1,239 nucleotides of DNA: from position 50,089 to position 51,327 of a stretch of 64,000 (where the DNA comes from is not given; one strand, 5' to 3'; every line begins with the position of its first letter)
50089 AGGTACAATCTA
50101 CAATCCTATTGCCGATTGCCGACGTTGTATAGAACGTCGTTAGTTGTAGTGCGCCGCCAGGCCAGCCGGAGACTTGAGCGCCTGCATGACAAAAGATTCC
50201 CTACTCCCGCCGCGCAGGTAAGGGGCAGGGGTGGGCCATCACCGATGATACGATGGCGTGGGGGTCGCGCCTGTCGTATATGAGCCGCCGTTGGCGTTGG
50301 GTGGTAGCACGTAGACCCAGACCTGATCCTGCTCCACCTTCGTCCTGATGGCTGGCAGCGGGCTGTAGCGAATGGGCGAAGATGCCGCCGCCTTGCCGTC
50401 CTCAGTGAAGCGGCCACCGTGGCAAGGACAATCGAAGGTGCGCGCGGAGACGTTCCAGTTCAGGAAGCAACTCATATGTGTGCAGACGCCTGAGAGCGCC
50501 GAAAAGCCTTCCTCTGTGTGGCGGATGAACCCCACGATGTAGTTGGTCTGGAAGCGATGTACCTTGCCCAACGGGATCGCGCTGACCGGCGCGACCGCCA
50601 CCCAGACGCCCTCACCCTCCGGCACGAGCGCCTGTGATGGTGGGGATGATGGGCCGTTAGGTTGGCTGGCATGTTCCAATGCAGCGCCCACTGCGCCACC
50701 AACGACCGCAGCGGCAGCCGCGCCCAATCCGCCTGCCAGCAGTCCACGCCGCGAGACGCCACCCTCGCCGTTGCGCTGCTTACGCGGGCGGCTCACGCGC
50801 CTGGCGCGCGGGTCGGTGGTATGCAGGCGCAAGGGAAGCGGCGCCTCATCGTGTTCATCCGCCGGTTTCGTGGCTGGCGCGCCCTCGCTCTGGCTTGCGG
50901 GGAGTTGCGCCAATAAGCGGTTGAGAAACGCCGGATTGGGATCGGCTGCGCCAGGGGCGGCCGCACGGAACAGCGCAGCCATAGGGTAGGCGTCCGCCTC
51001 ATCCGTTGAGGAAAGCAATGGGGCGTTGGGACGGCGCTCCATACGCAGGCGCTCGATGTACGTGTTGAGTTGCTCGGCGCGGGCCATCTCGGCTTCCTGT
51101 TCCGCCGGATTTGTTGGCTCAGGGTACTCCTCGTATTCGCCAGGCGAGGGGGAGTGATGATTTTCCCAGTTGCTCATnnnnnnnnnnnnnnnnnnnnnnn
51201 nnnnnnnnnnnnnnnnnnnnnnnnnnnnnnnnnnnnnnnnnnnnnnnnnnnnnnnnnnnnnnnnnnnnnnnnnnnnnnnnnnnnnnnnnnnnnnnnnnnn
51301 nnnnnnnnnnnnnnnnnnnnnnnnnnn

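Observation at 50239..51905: Sigma factor translationally coupled to a Tat-anchored Rieske [2Fe-2S] protein: candidate redox-sensing anti-sigma pair beside the light-regulated crt cluster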

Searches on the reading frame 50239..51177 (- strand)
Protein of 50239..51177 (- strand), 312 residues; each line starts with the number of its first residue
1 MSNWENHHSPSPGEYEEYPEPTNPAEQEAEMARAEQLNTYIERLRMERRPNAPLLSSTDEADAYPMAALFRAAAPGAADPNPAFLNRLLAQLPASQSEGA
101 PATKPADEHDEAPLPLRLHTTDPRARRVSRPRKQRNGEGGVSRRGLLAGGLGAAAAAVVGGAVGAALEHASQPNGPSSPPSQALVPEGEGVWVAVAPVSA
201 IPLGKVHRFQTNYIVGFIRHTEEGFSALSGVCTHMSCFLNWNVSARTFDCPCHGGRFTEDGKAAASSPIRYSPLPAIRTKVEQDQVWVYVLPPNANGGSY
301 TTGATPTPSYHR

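Call 3: search_protein_families(library=pfam, proteins=[window:50239-51177:-], max_evalue=0.01)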
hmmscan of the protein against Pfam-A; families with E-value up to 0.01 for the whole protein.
window:50239-51177:- (312 aa): 1 family
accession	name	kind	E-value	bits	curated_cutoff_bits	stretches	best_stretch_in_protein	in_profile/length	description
PF00355.32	Rieske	-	1.5e-10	41.3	20.3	1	192-265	2-77/88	Rieske [2Fe-2S] domain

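Call 6: find_homologous_proteins(query=window:50239-51177:-)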
Query window:50239-51177:- (312 aa): 422 proteins with E <= 0.001 among 8000 candidates; the best 120 are listed.
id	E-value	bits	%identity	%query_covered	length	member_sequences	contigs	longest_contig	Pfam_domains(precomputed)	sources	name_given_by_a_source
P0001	7.7e-208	707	100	100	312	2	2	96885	PF00355.33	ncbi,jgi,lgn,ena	-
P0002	2.5e-119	416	65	99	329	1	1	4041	PF00355.33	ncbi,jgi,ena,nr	ncbi:MAG TPA: Rieske (2Fe-2S) protein [Ktedonobacterales bacterium]|nr:Rieske (2Fe-2S) protein [Kted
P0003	2.4e-84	301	50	88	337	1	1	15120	PF00355.33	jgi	-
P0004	2.6e-82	295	54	92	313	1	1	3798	PF00355.33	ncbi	ncbi:MAG: Rieske 2Fe-2S domain-containing protein [Ktedonobacterales bacterium]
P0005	5.0e-81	290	54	91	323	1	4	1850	PF00355.33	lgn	-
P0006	5.5e-81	290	53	84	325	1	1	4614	PF00355.33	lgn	-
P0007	1.1e-80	289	57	84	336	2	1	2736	PF00355.33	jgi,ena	-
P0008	1.6e-80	289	53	92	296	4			PF00355.33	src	-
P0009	9.3e-80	286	51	89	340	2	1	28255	PF00355.33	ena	-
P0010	5.4e-79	284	52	90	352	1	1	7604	PF00355.33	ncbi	-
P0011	1.0e-78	283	57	83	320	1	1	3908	PF00355.33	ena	-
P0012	3.7e-78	281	51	98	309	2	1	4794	PF00355.33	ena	-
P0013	5.0e-78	281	51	94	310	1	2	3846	PF00355.33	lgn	-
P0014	2.1e-77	279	54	88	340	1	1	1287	PF00355.33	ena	-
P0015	2.2e-77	278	50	99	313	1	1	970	PF00355.33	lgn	-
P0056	2.2e-69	252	46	98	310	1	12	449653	PF00355.33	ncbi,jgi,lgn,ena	jgi:Rieske Fe-S protein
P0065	8.2e-69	250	59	51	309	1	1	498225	PF00355.33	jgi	jgi:Rieske Fe-S protein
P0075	2.2e-68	249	49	94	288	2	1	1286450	PF00355.33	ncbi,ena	-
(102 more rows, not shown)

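Call 8: find_related_loci(query=A1, collection=genome_contigs, flank=6000)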
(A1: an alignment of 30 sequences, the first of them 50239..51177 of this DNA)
Query A1 (312 aa) in genome_contigs; peptide patterns used: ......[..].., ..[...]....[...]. (x = any residue, [..] = any of these).
600 stretches matched a pattern (row limit reached: there are more); 592 encode a relative of the query (tblastn E <= 1e-3); the best 80 are kept; 80 distinct loci.
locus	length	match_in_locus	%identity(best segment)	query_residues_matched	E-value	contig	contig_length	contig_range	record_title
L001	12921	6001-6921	46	8-312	2e-64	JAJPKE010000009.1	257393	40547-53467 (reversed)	MAG: Chloroflexota bacterium isolate Centralia_MAG_65 k107_2014701, whole genome shotgun sequence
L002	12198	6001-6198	37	210-277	8e-13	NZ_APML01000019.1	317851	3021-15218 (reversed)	Gracilibacillus halophilus YIM-C55.5 contig_19, whole genome shotgun sequence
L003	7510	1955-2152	44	218-282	8e-13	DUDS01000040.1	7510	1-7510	MAG TPA_asm: Candidatus Melainabacteria bacterium SSGW_16 3300000574.qc.1_(paired)_contig_6180, whole genome shotgun seq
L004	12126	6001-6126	60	227-268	1e-12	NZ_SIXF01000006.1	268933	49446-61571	Pedobacter kyonggii strain K-4-11-1 contig6, whole genome shotgun sequence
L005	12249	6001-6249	36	219-301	1e-12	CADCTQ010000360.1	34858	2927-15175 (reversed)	MAG: uncultured Cytophagales bacterium isolate AVDCRST_MAG56 genome assembly, contig: NODE34, whole genome shotgun seque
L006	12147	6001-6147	51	215-263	1e-12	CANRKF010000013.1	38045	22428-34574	MAG: uncultured Clostridia bacterium isolate Lapin-022__bin28 genome assembly, contig: Lapin-022__NODE_1011_length_38045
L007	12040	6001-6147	51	215-263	2e-12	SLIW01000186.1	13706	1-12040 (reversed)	MAG: Natronomonas sp. isolate CSSed165cm_214 CSSed16-5cm-14368, whole genome shotgun sequence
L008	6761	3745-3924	43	227-280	2e-12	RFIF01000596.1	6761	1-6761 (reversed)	MAG: Cyanobacteria bacterium J069 k99_1609643, whole genome shotgun sequence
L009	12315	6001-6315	37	176-288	5e-12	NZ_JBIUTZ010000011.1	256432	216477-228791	Streptomyces sp. NPDC087908 NPDC087908_127_B10.ctg-0011, whole genome shotgun sequence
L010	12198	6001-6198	37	204-270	5e-12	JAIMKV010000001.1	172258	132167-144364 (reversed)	MAG: Myxosarcina sp. GA_180221_E-2-1-MAG-40_15 NODE_14_length_172301_cov_9.873954, whole genome shotgun sequence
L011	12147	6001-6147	49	215-263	6e-12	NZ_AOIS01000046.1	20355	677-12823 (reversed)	Haloterrigena salina JCM 13891 contig_46, whole genome shotgun sequence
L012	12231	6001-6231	35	212-288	7e-12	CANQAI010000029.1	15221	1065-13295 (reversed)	MAG: uncultured Clostridia bacterium isolate Lapin-005__bin38 genome assembly, contig: Lapin-005__NODE_5270_length_15221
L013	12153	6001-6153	47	215-265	6e-12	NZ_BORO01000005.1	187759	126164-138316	Oceanobacillus sp. J11TS1 sequence05, whole genome shotgun sequence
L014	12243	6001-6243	37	195-276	1e-11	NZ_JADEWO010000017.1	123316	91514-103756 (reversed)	Oculatella sp. LEGE 06141 NODE_17_length_123316_cov_10.9598, whole genome shotgun sequence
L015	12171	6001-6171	47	204-261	1e-11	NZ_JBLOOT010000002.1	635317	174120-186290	Novispirillum sp. DQ9 Contig2, whole genome shotgun sequence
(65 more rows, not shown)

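Call 9: find_encoding_contigs(protein=P0056, flank=5000, max_places=2)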
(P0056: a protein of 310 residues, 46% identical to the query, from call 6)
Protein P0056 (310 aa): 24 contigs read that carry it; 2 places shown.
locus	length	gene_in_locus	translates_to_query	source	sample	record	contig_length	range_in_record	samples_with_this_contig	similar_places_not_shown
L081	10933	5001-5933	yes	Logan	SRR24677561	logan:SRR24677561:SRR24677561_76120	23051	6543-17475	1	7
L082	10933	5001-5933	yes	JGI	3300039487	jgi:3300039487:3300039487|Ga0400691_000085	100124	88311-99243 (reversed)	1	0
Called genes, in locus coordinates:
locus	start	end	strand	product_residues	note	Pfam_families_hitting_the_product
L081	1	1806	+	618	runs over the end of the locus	PF00176:SNF2-rel_dom, PF00270:DEAD (weak), PF04851:ResIII, PF00271:Helicase_C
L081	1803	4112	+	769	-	PF04471:Mrr_cat (faint)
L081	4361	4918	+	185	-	PF04542:Sigma70_r2, PF08281:Sigma70_r4_2, PF04545:Sigma70_r4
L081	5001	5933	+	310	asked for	PF00355:Rieske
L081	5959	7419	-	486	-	PF00309:Sigma54_AID, PF04963:Sigma54_CBD, PF04552:Sigma54_DBD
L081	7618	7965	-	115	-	PF01883:FeS_assembly_P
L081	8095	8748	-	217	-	PF00293:NUDIX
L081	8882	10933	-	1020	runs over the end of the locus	PF05257:CHAP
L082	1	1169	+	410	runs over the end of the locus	-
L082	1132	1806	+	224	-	-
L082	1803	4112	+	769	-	PF04471:Mrr_cat (faint)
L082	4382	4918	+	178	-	PF04542:Sigma70_r2, PF08281:Sigma70_r4_2, PF04545:Sigma70_r4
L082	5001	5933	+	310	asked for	PF00355:Rieske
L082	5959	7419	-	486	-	PF00309:Sigma54_AID, PF04963:Sigma54_CBD, PF04552:Sigma54_DBD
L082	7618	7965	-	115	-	PF01883:FeS_assembly_P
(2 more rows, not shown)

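Call 10: find_encoding_contigs(protein=P0075, flank=5000, max_places=2)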
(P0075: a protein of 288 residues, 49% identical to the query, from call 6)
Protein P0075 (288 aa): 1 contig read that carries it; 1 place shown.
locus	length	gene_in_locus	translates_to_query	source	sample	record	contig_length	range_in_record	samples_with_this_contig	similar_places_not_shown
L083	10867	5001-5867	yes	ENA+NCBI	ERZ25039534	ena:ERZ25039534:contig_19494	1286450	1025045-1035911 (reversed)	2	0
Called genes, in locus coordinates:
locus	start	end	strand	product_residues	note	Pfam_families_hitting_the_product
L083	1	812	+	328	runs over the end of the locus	-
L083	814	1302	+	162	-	-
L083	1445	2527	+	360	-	PF02547:Queuosine_synth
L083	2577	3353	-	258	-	-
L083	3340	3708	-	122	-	PF14279:HNH_5 (weak)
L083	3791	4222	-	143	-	PF08761:dUTPase_2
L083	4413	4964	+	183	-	PF04542:Sigma70_r2, PF04545:Sigma70_r4, PF08281:Sigma70_r4_2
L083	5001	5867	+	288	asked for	PF00355:Rieske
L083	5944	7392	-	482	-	PF00309:Sigma54_AID, PF04963:Sigma54_CBD, PF04552:Sigma54_DBD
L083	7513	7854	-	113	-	PF01883:FeS_assembly_P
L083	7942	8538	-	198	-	PF00293:NUDIX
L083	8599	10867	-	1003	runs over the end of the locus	PF05257:CHAP, PF17851:GH43_C2 (weak)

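Call 11: find_encoding_contigs(protein=P0065, flank=5000, max_places=2)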
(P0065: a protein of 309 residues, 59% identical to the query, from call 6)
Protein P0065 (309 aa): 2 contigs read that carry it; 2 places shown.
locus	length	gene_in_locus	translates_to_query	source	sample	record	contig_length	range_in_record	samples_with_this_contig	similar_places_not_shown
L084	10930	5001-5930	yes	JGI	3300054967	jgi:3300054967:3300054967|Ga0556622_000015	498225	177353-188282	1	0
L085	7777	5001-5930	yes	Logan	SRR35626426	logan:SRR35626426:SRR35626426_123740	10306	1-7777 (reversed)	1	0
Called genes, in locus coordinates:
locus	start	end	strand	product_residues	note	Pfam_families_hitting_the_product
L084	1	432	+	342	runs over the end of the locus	PF00248:Aldo_ket_red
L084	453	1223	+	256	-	PF00106:adh_short, PF01370:Epimerase (weak), PF08659:KR, PF13561:adh_short_C2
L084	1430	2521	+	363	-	PF01734:Patatin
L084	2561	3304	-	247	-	-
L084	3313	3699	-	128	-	PF01844:HNH (weak), PF14279:HNH_5 (weak)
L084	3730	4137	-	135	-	PF08761:dUTPase_2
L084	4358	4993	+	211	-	PF04542:Sigma70_r2, PF08281:Sigma70_r4_2, PF04545:Sigma70_r4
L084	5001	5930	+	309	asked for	PF00355:Rieske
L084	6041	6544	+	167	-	PF13115:YtkA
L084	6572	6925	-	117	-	PF01883:FeS_assembly_P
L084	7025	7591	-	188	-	PF00293:NUDIX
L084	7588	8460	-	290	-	PF08282:Hydrolase_3, PF00702:Hydrolase (weak), PF05116:S6PP (weak)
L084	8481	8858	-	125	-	-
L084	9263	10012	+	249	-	PF13483:Lactamase_B_3, PF00753:Lactamase_B, PF12706:Lactamase_B_2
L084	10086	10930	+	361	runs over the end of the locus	PF13353:Fer4_12 (weak), PF04055:Radical_SAM, PF06463:Mob_synth_C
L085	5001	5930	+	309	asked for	PF00355:Rieske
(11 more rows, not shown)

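Call 13: search_protein_families(library=ncbifam, proteins=[window:50239-51177:-], max_evalue=1)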
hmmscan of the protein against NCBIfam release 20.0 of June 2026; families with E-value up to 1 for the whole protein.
window:50239-51177:- (312 aa): 11 families
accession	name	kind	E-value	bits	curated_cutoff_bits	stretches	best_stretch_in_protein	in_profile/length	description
NF010001.0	PRK13474.1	subfamily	4.5e-12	45.7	154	1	228-288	103-161/178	cytochrome b6-f complex iron-sulfur subunit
NF045928.1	Cytb6fFeSPetC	equivalog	4.5e-12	45.7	250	1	227-288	103-163/179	cytochrome b6-f complex iron-sulfur subunit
TIGR01416.1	Rieske_proteo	equivalog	3.7e-09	36.8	97.4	1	217-268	101-155/176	ubiquinol-cytochrome c reductase iron-sulfur subunit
TIGR02694.1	arsenite_ox_S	equivalog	4e-06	26.8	95.65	1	224-282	50-108/129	arsenate reductase (azurin) small subunit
NF041174.1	SDX_Thmprot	equivalog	2.8e-05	24.2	170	1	211-260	22-72/109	sulredoxin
NF007422.0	PRK09965.1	equivalog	7.2e-05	22.8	113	1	193-290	4-100/106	bifunctional 3-phenylpropionate/cinnamic acid dioxygenase ferredoxin subunit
NF050121.1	bc1_QcrA_actin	exception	0.0012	18.4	275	1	223-258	238-274/319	cytochrome bc1 complex Rieske iron-sulfur subunit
TIGR02377.1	MocE_fam_FeS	subfamily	0.0029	17.6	136.15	1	192-288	2-99/101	MocE family 2Fe-2S type ferredoxin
NF041683.1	ant_diox_AndAb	equivalog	0.0049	17.1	150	1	213-289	24-99/100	anthranilate 1,2-dioxygenase ferredoxin subunit AndAb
NF042948.2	3PPDioc_HcaC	equivalog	0.014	15.7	150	1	194-290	5-102/105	3-phenylpropionate/cinnamic acid dioxygenase ferredoxin subunit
TIGR02811.1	formate_TAT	hypoth_equivalog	0.021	15.1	48.45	1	139-179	7-46/66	formate dehydrogenase region TAT target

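Call 43: predict_structure(alignment_id=A3)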
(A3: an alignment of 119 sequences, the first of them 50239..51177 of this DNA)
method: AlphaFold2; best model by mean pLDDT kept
length: 312 residues; sequences in the alignment: 119
mean_pLDDT: 74.4   pTM: 0.48
mean pLDDT of the five models: 74.4, 74.2, 73.1, 72.9, 72.2
residues with pLDDT >= 90: 104; 70-90: 86; 50-70: 62; < 50: 60
segments of 3 or more residues with pLDDT < 50: 1-3, 117-120, 122-128, 151-165, 173-175, 299-312
pLDDT, mean of each block of 10 residues (from residue 1): 48 64 87 88 83 81 81 76 82 69 56 51 47 49 50 41 49 52 87 98 98 96 97 93 97 95 93 95 98 67 43 46
secondary structure, 60 per line:
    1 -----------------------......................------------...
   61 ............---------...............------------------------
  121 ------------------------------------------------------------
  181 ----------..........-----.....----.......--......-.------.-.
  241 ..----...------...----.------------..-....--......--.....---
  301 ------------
elements in order: H24-45 H58-72 H82-96 E191-197 E206-210 E215-221 E224-229 E240-242 E247-249 E256-258 E279-282 E285-290 H293-297

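Call 55: fold_search(model_id=the predicted structure, library=pdb)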
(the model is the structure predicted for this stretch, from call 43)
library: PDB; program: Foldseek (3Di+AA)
matches with E <= 10: 491; with E <= 0.001: 205
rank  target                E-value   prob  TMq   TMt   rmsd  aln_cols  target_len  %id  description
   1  8hn2_A                1.5e-10  1.00  0.28  0.72   3.0       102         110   30  Selenomethionine-labelled soluble domain of Rieske iron-sulfur protein from chlorobaculum tepidum (released 2023-07-05)
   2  4nb9_E                1.1e-07  1.00  0.26  0.63   3.3       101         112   26  Oxygenase with Ile262 replaced by Val and ferredoxin complex of carbazole 1,9a-dioxygenase (released 2014-03-26)
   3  9rk4_A                1.2e-07  1.00  0.28  0.74   2.8       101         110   26  Soluble domain of kuste4569, a Rieske iron-sulfur cluster protein from Kuenenia stuttgartiensis (released 2025-11-26)
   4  5bok                  1.4e-07  1.00  0.26  0.67   3.3        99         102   23  Ferredoxin component of 3-nitrotoluene dioxygenase from Diaphorobacter sp. strain DS2 (released 2016-07-27)
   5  4nbb_E                1.9e-07  1.00  0.26  0.63   3.2       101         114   25  Carbazole- and oxygen-bound oxygenase with Ile262 replaced by Val and ferredoxin complex of carbazole 1,9a-dioxygenase (released 2014-03-26)
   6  2de7_E                2.4e-07  1.00  0.27  0.67   3.1       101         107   26  The substrate-bound complex between oxygenase and ferredoxin in carbazole 1,9a-dioxygenase (released 2006-12-05)
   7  4nbe_E                2.4e-07  1.00  0.27  0.65   3.2       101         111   26  Fluorene-bound oxygenase with Phe275 replaced by Trp and ferredoxin complex of carbazole 1,9a-dioxygenase (form2) (released 2014-03-26)
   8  2de5_D                2.5e-07  1.00  0.26  0.67   3.3       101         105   26  Crystal structure of the electron transfer complex between oxygenase and ferredoxin in carbazole 1,9a-dioxygenase (released 2006-12-05)
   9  4nb8_E                2.7e-07  1.00  0.27  0.66   3.1       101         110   25  Oxygenase with Ile262 replaced by Leu and ferredoxin complex of carbazole 1,9a-dioxygenase (released 2014-03-26)
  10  3gce                  2.7e-07  1.00  0.26  0.65   3.6       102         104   20  Ferredoxin of carbazole 1,9a-dioxygenase from Nocardioides aromaticivorans IC177 (released 2009-09-15)
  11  7buh                  3.2e-07  1.00  0.26  0.63   3.2       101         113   25  Reduced ferredoxin of carbazole 1,9a-dioxygenase (released 2021-04-07)
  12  2de5_E                3.6e-07  1.00  0.27  0.68   3.1       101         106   25  Crystal structure of the electron transfer complex between oxygenase and ferredoxin in carbazole 1,9a-dioxygenase (released 2006-12-05)
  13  4nbc_F                4.8e-07  1.00  0.26  0.65   3.5       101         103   24  Oxygenase with Phe275 replaced by Trp and ferredoxin complex of carbazole 1,9a-dioxygenase (form1) (released 2014-03-26)
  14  7bui_E                6.4e-07  1.00  0.26  0.65   3.3       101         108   26  Complex of reduced oxygenase and oxidized ferredoxin in carbazole 1,9a- dioxygenase (released 2021-04-07)
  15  1vck                  6.4e-07  1.00  0.26  0.66   3.4       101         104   26  Crystal structure of ferredoxin component of carbazole 1,9a-dioxygenase of Pseudomonas resinovorans strain CA10 (released 2005-03-01)
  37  5cxm_A                2.3e-06  1.00  0.27  0.78   2.6        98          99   26  Crystal structure of the cyanobacterial plasma membrane Rieske protein PetC3 from Synechocystis PCC 6803 (released 2016-08-03)
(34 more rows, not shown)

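Call 70: search_protein_families(library=pfam, proteins=[L084:6041-6544:+], max_evalue=0.01)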
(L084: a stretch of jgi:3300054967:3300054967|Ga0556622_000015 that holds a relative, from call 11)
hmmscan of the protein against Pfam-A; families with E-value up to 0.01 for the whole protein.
L084:6041-6544:+ (167 aa): 3 families
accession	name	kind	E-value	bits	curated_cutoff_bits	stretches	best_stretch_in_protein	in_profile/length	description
PF13115.11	YtkA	-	1.9e-12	48.1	25.9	1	62-145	2-84/85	YtkA-like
PF05751.16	FixH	-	0.00033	21.1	23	1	83-149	72-138/150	FixH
PF02369.22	Big_1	-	0.00052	20.5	34.9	1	82-162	17-92/93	Bacterial Ig-like domain (group 1)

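Call 80: search_protein_families(library=pfam, alignment_id=A3, max_evalue=0.01)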
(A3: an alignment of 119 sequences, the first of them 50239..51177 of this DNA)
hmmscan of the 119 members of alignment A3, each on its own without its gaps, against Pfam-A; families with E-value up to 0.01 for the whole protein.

A. member 1, window:50239-51177:- (312 aa): 1 family
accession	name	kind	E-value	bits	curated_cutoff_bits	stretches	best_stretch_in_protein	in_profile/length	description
PF00355.32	Rieske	-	1.5e-10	41.3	20.3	1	192-265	2-77/88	Rieske [2Fe-2S] domain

B. families by the number of members that match (of 119 scanned): 8 families
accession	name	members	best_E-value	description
PF00355.32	Rieske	119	1.7e-12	Rieske [2Fe-2S] domain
PF10518.14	TAT_signal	7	0.0019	TAT (twin-arginine translocation) pathway signal sequence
PF21724.2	DUF6861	1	0.00031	Family of unknown function (DUF6861)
PF09849.14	DUF2076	1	0.0054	Uncharacterized protein conserved in bacteria (DUF2076)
PF11580.13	DUF3239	1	0.0062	Protein of unknown function (DUF3239)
PF02444.21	HEV_ORF1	1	0.007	Hepatitis E virus ORF-2 (Putative capsid protein)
PF13838.12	Clathrin_H_link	1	0.0079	Clathrin-H-link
PF08614.16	ATG16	1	0.0088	Autophagy protein 16 (ATG16)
